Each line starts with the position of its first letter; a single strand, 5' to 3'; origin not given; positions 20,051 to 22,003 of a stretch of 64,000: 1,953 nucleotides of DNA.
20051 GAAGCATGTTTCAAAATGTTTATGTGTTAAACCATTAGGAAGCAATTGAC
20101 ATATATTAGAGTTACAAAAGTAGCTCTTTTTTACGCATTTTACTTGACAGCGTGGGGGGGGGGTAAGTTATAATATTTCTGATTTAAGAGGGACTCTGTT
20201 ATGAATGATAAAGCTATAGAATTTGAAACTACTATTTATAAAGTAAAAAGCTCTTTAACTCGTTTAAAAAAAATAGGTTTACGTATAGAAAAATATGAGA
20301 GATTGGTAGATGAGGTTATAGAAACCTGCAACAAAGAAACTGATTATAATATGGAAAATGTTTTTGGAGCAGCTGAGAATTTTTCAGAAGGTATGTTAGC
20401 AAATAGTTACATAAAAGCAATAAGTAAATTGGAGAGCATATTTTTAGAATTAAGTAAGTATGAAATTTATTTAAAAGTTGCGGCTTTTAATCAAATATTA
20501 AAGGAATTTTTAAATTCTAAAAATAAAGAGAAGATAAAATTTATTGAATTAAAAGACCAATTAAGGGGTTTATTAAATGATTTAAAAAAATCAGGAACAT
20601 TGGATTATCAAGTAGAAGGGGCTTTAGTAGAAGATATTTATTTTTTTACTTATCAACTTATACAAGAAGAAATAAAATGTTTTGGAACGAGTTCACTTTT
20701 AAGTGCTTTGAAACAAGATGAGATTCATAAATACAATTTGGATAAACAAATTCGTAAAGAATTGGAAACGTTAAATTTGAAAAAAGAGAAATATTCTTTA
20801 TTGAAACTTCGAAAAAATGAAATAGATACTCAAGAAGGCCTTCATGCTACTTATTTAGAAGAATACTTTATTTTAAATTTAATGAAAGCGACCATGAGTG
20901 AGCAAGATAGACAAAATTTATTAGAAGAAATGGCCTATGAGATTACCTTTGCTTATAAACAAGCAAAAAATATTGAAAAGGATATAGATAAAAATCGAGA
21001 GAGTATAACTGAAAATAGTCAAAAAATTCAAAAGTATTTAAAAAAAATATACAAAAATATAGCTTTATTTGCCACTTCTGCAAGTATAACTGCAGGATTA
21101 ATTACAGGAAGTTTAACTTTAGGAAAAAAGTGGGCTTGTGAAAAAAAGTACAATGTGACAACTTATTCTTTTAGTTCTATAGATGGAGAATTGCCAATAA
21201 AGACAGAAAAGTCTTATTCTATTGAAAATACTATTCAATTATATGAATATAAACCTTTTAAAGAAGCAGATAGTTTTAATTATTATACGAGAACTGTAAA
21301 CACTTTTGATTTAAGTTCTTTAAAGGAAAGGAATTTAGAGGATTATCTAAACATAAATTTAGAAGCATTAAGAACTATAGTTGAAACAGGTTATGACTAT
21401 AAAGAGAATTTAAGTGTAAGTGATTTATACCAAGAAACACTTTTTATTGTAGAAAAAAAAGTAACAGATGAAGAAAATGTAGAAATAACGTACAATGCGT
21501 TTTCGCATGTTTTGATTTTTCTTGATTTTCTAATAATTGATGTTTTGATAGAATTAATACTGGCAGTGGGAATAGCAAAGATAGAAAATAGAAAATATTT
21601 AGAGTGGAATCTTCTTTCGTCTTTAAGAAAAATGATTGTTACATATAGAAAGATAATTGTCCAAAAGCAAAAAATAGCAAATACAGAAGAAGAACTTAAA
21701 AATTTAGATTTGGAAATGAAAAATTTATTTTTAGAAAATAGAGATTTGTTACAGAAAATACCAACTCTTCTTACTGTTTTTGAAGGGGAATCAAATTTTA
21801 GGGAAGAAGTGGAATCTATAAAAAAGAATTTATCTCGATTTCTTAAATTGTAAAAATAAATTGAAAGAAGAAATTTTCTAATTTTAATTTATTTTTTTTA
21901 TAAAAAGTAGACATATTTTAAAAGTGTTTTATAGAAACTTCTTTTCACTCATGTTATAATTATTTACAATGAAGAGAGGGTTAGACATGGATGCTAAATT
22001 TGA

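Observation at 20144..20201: G10 homopolymer in a promoter spacer: likely transcriptional phase-variation switch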

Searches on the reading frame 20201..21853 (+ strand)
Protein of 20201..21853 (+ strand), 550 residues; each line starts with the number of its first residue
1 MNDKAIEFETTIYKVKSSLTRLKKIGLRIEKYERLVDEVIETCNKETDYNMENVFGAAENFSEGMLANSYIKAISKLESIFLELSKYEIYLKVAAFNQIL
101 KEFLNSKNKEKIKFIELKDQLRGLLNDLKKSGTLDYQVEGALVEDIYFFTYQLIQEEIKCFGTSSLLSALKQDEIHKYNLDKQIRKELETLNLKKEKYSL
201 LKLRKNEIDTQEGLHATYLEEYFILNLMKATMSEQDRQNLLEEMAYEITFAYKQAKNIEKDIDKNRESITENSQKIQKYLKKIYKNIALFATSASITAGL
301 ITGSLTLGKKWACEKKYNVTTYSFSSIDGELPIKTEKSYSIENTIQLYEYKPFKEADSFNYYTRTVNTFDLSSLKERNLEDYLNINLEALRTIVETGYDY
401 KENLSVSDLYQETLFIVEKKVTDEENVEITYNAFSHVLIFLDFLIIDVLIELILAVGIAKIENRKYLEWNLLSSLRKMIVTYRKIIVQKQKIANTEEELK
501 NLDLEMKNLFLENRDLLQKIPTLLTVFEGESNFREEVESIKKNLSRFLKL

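Call 13: find_encoding_contigs(protein=window:20201-21853:+, flank=3000, max_places=10)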
Protein window:20201-21853:+ (550 aa): 22 contigs read that carry it; 5 places shown.
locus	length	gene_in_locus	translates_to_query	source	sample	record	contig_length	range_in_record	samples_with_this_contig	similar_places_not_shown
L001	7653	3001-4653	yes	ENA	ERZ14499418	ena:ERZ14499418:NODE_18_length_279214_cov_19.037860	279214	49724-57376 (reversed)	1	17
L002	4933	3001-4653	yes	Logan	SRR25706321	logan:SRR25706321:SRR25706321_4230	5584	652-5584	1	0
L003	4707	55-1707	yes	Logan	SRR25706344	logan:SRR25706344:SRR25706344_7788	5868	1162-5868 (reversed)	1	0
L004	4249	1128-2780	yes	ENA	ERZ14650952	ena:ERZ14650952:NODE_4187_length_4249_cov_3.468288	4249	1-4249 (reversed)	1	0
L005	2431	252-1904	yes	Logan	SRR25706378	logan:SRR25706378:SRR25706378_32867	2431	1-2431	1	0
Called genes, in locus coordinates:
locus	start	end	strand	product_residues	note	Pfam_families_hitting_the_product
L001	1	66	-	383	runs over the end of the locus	-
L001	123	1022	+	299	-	PF10672:Methyltrans_SAM, PF03602:Cons_hypoth95 (weak)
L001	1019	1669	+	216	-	PF00849:PseudoU_synth_2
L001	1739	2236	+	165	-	PF05067:Mn_catalase, PF02915:Rubrerythrin (weak)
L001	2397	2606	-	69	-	-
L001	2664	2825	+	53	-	-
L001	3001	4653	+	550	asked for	-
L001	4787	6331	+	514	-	PF00890:FAD_binding_2 (weak), PF01134:GIDA (faint), PF01266:DAO (weak), PF01593:Amino_oxidase, PF01946:Thi4 (weak), PF03486:HI0933_like (weak), PF12831:FAD_oxidored (weak), PF13450:NAD_binding_8, +1 more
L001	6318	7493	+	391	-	PF00970:FAD_binding_6, PF00175:NAD_binding_1, PF00111:Fer2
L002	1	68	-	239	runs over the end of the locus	?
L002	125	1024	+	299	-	PF10672:Methyltrans_SAM, PF03602:Cons_hypoth95 (weak)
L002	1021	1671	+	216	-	PF00849:PseudoU_synth_2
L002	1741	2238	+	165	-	PF05067:Mn_catalase, PF02915:Rubrerythrin (weak)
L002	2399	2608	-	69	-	-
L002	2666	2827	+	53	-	-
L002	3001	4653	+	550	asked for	-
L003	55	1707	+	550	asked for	-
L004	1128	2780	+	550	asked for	-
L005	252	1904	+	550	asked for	-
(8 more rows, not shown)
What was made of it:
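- The 550-aa ORF is intact and identical in 22 contigs (call 13).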

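Call 14: search_protein_families(library=pfam, proteins=[window:20201-21853:+], max_evalue=0.01)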
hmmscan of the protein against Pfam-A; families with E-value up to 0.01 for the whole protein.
window:20201-21853:+ (550 aa): 0 families

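Call 17: find_homologous_proteins(query=window:20201-21853:+)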
Query window:20201-21853:+ (550 aa): 9 proteins with E <= 0.001 among 8000 candidates.
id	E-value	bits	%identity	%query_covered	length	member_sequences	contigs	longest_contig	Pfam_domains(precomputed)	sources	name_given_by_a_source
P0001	0.0e+0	1146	100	100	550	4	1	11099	-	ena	-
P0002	7.4e-247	838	73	100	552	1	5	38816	-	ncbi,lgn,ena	-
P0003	5.8e-135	469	46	100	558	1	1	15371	-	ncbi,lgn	-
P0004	3.3e-130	453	47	100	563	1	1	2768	-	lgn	-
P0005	3.3e-130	453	46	100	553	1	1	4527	-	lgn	-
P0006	2.4e-125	437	46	100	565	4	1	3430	-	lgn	-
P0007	6.7e-117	410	47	100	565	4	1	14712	-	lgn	-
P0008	5.4e-98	347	45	85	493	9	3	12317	-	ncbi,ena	-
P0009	5.5e-69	252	34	100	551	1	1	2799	-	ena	-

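Call 24: find_encoding_contigs(protein=P0002, flank=3000, max_places=10)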
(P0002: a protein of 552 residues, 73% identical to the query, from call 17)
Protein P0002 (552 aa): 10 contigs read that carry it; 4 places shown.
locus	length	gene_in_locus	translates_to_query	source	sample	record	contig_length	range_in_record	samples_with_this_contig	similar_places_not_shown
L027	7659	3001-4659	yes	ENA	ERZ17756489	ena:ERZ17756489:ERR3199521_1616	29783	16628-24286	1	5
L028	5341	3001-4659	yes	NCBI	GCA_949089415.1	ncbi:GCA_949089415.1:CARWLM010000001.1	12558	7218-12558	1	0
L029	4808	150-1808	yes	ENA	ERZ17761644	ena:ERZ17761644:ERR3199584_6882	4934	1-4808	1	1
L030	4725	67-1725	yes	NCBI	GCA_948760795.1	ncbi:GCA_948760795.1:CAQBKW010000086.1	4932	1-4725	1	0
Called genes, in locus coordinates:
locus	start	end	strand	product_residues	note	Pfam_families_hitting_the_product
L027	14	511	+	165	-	PF02915:Rubrerythrin (faint), PF05067:Mn_catalase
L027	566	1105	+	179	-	PF08279:HTH_11 (weak), PF13280:WYL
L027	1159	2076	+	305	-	-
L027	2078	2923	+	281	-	PF00294:PfkB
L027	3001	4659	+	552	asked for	-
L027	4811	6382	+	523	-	PF00890:FAD_binding_2 (weak), PF01134:GIDA (faint), PF01266:DAO (weak), PF01593:Amino_oxidase, PF01946:Thi4 (weak), PF03486:HI0933_like (weak), PF12831:FAD_oxidored, PF13450:NAD_binding_8, +1 more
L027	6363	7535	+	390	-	PF00970:FAD_binding_6, PF00175:NAD_binding_1, PF00111:Fer2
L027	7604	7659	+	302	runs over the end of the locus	-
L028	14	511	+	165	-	PF02915:Rubrerythrin (faint), PF05067:Mn_catalase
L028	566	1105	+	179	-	PF08279:HTH_11 (weak), PF13280:WYL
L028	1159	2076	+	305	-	-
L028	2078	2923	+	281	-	PF00294:PfkB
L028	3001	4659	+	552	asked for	-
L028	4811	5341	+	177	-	?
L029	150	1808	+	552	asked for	-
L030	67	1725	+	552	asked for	-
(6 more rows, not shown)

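Call 25: find_encoding_contigs(protein=P0003, flank=3000, max_places=6)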
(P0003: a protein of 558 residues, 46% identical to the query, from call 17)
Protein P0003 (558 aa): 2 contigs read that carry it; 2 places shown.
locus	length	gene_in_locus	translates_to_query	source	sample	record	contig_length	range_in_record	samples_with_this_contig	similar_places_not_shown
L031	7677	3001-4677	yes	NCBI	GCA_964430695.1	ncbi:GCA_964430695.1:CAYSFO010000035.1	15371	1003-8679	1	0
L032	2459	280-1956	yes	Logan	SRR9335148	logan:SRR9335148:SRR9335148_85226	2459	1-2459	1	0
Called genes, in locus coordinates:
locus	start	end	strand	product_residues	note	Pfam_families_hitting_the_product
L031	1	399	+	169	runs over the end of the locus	PF00588:SpoU_methylase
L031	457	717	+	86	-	PF04232:SpoVS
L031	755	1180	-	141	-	-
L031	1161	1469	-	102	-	-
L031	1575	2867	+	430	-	PF19295:SufBD_N, PF01458:SUFBD_core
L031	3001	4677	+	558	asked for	-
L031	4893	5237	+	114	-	PF00436:SSB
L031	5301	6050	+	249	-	-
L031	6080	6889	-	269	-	PF02673:BacA, PF01925:TauE (weak)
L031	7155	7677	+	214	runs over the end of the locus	PF12227:DUF3603 (weak)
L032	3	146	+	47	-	?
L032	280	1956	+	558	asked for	-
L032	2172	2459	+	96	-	?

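Call 29: find_related_loci(query=A1, collection=genome_contigs, flank=3000)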
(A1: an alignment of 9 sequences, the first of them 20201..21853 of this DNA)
Query A1 (550 aa) in genome_contigs; peptide patterns used: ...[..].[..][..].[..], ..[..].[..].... (x = any residue, [..] = any of these).
247 stretches matched a pattern; 11 encode a relative of the query (tblastn E <= 1e-3); 11 distinct loci.
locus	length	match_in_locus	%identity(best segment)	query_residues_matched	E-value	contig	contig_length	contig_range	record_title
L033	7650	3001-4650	73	1-550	0e+0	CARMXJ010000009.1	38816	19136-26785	MAG TPA_asm: uncultured Bacilli bacterium isolate MGBC128534 genome assembly, contig: MGBC128534.9, whole genome shotgun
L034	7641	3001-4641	46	2-550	2e-133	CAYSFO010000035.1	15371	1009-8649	MAG TPA_asm: uncultured Muribaculaceae bacterium isolate SRP199465_co1_282 genome assembly, contig: NODE_10824_length_15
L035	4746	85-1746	46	1-550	3e-130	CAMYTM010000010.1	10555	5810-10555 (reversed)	MAG TPA_asm: uncultured Tenericutes bacterium isolate SRR19390406_bin.5_metawrap_v1.3_MAG genome assembly, contig: NODE.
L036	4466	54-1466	45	86-550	7e-106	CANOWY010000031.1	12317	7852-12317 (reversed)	MAG TPA_asm: uncultured Tenericutes bacterium isolate SRR15604582_bin.43_metawrap_v1.3_MAG genome assembly, contig: NODE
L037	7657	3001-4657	43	1-550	3e-109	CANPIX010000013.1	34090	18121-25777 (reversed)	MAG TPA_asm: uncultured Tenericutes bacterium isolate SRR15730547_bin.25_metawrap_v1.3_MAG genome assembly, contig: NODE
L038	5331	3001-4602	30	3-545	4e-63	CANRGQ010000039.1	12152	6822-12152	MAG: uncultured Bacilli bacterium isolate Lapin-021__bin69 genome assembly, contig: Lapin-021__NODE_5987_length_12152_co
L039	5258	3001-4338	32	1-450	5e-56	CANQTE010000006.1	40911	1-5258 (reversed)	MAG: uncultured Bacilli bacterium isolate Lapin-008__bin76 genome assembly, contig: Lapin-008__NODE_1165_length_40911_co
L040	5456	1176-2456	32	3-426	2e-53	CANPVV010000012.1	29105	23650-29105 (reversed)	MAG: uncultured Bacilli bacterium isolate Lapin-001__bin38 genome assembly, contig: Lapin-001__NODE_1892_length_29105_co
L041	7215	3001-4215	33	3-417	3e-52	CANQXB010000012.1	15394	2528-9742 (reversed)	MAG: uncultured Bacilli bacterium isolate Lapin-024__bin107 genome assembly, contig: Lapin-024__NODE_4911_length_15394_c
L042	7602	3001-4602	28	3-545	5e-40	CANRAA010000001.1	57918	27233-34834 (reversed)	MAG: uncultured Bacilli bacterium isolate Lapin-017__bin11 genome assembly, contig: Lapin-017__NODE_199_length_57918_cov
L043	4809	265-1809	28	8-508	7e-29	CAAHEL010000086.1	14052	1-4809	MAG TPA_asm: Bacilli bacterium, isolate HGM10818, WGS project CAAHEL010000000 data, contig: SRS820625_62_k75_48418, whol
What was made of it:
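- Closest known: Mycoplasma hyorhinis vlp. Same: Several MAG relatives of this organism are labelled 'Tenericutes' (call 29).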

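Call 38: find_encoding_contigs(protein=P0007, flank=1500, max_places=6)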
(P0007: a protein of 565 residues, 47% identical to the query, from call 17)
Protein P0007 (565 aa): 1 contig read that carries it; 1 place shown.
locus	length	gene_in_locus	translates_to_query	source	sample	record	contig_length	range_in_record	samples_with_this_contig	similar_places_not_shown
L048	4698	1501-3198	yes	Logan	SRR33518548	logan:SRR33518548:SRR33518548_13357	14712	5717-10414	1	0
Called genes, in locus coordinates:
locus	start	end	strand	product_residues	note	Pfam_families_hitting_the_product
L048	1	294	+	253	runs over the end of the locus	PF00753:Lactamase_B, PF23023:Anti-Pycsar_Apyc1, PF13483:Lactamase_B_3 (weak), PF16661:Lactamase_B_6 (weak), PF12706:Lactamase_B_2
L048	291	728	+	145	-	PF02590:SPOUT_MTase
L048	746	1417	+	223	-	PF03167:UDG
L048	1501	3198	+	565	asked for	-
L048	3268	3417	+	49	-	-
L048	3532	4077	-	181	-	PF04011:LemA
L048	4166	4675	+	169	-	PF00753:Lactamase_B, PF19583:ODP (faint), PF23023:Anti-Pycsar_Apyc1 (faint), PF00753:Lactamase_B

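Call 42: search_protein_representatives(alignment_id=A1)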
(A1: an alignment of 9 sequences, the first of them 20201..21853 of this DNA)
Query: 9 sequences, 561 profile positions. Proteins with E-value up to 0.001 (for the whole library): 377; up to 1e-10: 286; up to 1e-30: 101. The best 150 are listed.
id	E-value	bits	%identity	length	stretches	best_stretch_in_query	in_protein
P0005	5.1e-259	877.3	-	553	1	1-554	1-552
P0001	1.0e-236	803.7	-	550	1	1-548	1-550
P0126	9.4e-131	453.8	-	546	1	1-550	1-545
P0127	2.0e-130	452.8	-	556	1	4-552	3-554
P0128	3.2e-128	445.5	-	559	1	1-554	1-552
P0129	1.8e-127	443.0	-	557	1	2-553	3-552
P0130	2.5e-125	435.9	-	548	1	1-553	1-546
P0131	2.9e-123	429.1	-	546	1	1-549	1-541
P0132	1.2e-117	410.6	-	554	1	1-549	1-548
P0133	2.8e-115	402.8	-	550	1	3-551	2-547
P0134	2.1e-114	399.9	-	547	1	1-548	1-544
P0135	3.2e-111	389.3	-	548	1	1-553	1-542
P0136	6.7e-110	385.0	-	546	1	3-546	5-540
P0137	1.9e-106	373.6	-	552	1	1-552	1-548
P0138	4.0e-103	362.6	-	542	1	3-548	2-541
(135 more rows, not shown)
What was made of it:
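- Closest known: Mycoplasma hyorhinis vlp. Different: Here the target is a single-copy gene conserved across many gut Bacilli (call 42).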

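Call 43: predict_structure(alignment_id=A1)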
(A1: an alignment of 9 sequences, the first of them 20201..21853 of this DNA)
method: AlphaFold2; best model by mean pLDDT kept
length: 550 residues; sequences in the alignment: 9
mean_pLDDT: 67.5   pTM: 0.54
mean pLDDT of the five models: 67.5, 64.4, 58.2, 57.3, 52.0
residues with pLDDT >= 90: 101; 70-90: 212; 50-70: 53; < 50: 184
segments of 3 or more residues with pLDDT < 50: 50-63, 136-138, 286-352, 366-394, 403-471
pLDDT, mean of each block of 10 residues (from residue 1): 77 89 82 91 74 44 62 89 82 86 83 87 86 57 85 91 90 88 91 85 88 83 89 88 91 94 91 74 53 40 33 24 24 26 35 53 52 40 39 51 44 29 28 38 43 41 44 57 75 89 92 86 84 88 89
secondary structure, 60 per line:
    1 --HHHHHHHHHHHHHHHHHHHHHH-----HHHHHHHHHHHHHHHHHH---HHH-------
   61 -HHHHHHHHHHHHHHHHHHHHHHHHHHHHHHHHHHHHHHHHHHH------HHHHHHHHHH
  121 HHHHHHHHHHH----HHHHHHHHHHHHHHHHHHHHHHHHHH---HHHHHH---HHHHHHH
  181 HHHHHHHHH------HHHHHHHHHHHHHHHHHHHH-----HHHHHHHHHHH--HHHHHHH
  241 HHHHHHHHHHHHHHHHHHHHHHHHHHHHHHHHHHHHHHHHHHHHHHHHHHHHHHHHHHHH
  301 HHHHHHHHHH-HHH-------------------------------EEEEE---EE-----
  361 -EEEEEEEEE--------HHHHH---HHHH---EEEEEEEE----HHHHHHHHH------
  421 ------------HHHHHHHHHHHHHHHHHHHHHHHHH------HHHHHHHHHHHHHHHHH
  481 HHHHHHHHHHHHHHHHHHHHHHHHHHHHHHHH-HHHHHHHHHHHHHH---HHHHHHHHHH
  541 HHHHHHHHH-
elements in order: H3-24 H30-47 H62-104 H111-131 H136-161 H165-170 H174-189 H196-215 H221-231 H234-310 E346-350 E362-370 H379-383 H387-390 E394-401 H406-414 H433-457 H464-512 H514-527 H531-549

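Call 45: search_protein_families(library=ncbifam, proteins=[window:20201-21853:+], max_evalue=1)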
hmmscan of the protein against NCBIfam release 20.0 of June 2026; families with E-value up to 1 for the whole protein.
window:20201-21853:+ (550 aa): 0 families

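Call 46: search_protein_families(library=padloc, proteins=[window:20201-21853:+], max_evalue=1)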
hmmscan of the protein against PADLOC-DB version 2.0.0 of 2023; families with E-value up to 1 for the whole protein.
window:20201-21853:+ (550 aa): 1 family
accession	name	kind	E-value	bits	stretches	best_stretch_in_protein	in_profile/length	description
PDLC04112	JukA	-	0.01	13.6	1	152-194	62-104/234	-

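Call 47: search_solved_structures(query=A1, max_evalue=1)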
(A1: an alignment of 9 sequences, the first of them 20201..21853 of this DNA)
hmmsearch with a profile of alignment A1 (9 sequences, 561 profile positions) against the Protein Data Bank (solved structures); distinct sequences matched with E-value up to 1: 4.
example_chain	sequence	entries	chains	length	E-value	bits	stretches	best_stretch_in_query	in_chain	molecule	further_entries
6dm9_B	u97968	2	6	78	0.083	14.9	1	498-552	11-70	DHD15_extended_B | DHD15_closed_B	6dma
9h5f_A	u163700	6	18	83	0.32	13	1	456-514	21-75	Isoform M1 of Microphthalmia-associated transcription factor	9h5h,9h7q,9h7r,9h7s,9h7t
4c7n_B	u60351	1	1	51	0.39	12.7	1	476-519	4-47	SYNTHETIC ALPHA-HELIX, IM10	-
4ath_A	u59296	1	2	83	0.51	12.3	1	456-515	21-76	MICROPHTHALMIA-ASSOCIATED TRANSCRIPTION FACTOR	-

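Call 48: fold_search(model_id=the predicted structure, library=pdb)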
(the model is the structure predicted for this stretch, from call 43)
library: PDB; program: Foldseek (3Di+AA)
matches with E <= 10: 121; with E <= 0.001: 0
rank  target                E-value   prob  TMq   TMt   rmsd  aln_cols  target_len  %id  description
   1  1cii                  1.9e-01  0.14  0.12  0.11  33.1       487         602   13  COLICIN IA (released 1998-01-14)
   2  7ogt_A                4.2e-01  0.08  0.13  0.11  47.5       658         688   12  Folded elbow of cohesin (released 2021-07-28)
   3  4um2                  5.1e-01  0.14  0.12  0.13  24.1       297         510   11  Crystal structure of the TPR domain of SMG6 (released 2014-07-23)
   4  1st6                  6.2e-01  0.10  0.15  0.09  47.9       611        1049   13  Crystal structure of a cytoskeletal protein (released 2004-08-03)
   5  7yqh_A                7.9e-01  0.05  0.12  0.07  74.8       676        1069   14  Cryo-EM structure of 8-subunit Smc5/6 (released 2024-01-31)
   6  7ogt_B                9.2e-01  0.04  0.11  0.09  58.8       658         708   14  Folded elbow of cohesin (released 2021-07-28)
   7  9gm6_B                1.1e+00  0.03  0.10  0.05  53.7       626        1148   11  MukBEF in a nucleotide-bound state with open neck gate (heads core) (released 2025-03-26)
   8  9gm7_A                1.2e+00  0.03  0.10  0.04  50.0       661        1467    9  MukBEF in a nucleotide-bound state with open neck gate (monomer) (released 2025-03-26)
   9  8ove_AT               1.4e+00  0.44  0.07  0.27  10.5       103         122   12  CRYO-EM STRUCTURE OF TRYPANOSOMA BRUCEI PROCYCLIC FORM 80S RIBOSOME : TB11CS6H1 snoRNA mutant (released 2023-11-29)
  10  6xns_F                1.8e+00  0.15  0.16  0.24  22.1       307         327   10  C3_crown-05 (released 2020-12-23)
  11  3aon_A                1.9e+00  0.10  0.12  0.23  22.5       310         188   11  Crystal structure of the central axis (NtpD-NtpG) in the catalytic portion of Enterococcus hirae V-type sodium ATPase (released 2011-10-05)
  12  8ova_AT               2.2e+00  0.30  0.07  0.26  13.2       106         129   11  CRYO-EM STRUCTURE OF TRYPANOSOMA BRUCEI PROCYCLIC FORM 80S RIBOSOME : PARENTAL STRAIN (released 2023-11-29)
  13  3j80_Y                2.3e+00  0.23  0.07  0.24  13.5       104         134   12  CryoEM structure of 40S-eIF1-eIF1A preinitiation complex (released 2014-11-05)
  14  6a30_A                2.3e+00  0.12  0.17  0.18  15.5       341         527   10  Crystal Structure of Munc13-1 MUN Domain and Synaptobrevin-2 Juxtamembrane Linker Region (released 2019-01-30)
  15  8rxh_SZ               2.5e+00  0.23  0.07  0.26  13.0       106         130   11  CRYO-EM STRUCTURE OF LEISHMANIA MAJOR 80S RIBOSOME WITH A/P/E-site tRNA AND mRNA : PARENTAL STRAIN (released 2024-05-15)
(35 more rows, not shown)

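Call 59: search_protein_families(library=phrogs, proteins=[window:20201-21853:+], max_evalue=0.1)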
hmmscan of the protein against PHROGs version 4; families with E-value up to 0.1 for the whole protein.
window:20201-21853:+ (550 aa): 1 family
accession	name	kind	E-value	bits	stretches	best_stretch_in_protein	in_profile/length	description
phrog_8436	-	unknown function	0.054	14.6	0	441-499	1-57/110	-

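Call 63: find_encoding_contigs(protein=P0005, flank=1500, max_places=6)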
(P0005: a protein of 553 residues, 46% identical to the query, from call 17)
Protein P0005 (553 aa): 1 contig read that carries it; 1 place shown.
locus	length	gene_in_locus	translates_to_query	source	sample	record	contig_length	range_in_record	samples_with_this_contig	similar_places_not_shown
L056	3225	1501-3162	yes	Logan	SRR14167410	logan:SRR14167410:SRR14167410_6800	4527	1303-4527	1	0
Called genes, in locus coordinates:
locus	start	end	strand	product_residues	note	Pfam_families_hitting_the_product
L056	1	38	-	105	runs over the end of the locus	-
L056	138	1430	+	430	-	PF19295:SufBD_N, PF01458:SUFBD_core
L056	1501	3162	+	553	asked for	-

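Call 64: find_encoding_contigs(protein=P0006, flank=1500, max_places=6)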
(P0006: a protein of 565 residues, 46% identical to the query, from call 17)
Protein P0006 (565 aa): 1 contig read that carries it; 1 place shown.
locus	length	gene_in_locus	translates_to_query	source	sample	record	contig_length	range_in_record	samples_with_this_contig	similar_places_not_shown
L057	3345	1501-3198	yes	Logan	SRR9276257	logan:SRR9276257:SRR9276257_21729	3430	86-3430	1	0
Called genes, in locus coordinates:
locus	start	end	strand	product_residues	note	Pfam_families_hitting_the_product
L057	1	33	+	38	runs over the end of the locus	?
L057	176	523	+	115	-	PF00436:SSB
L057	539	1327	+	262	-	-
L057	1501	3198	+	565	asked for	-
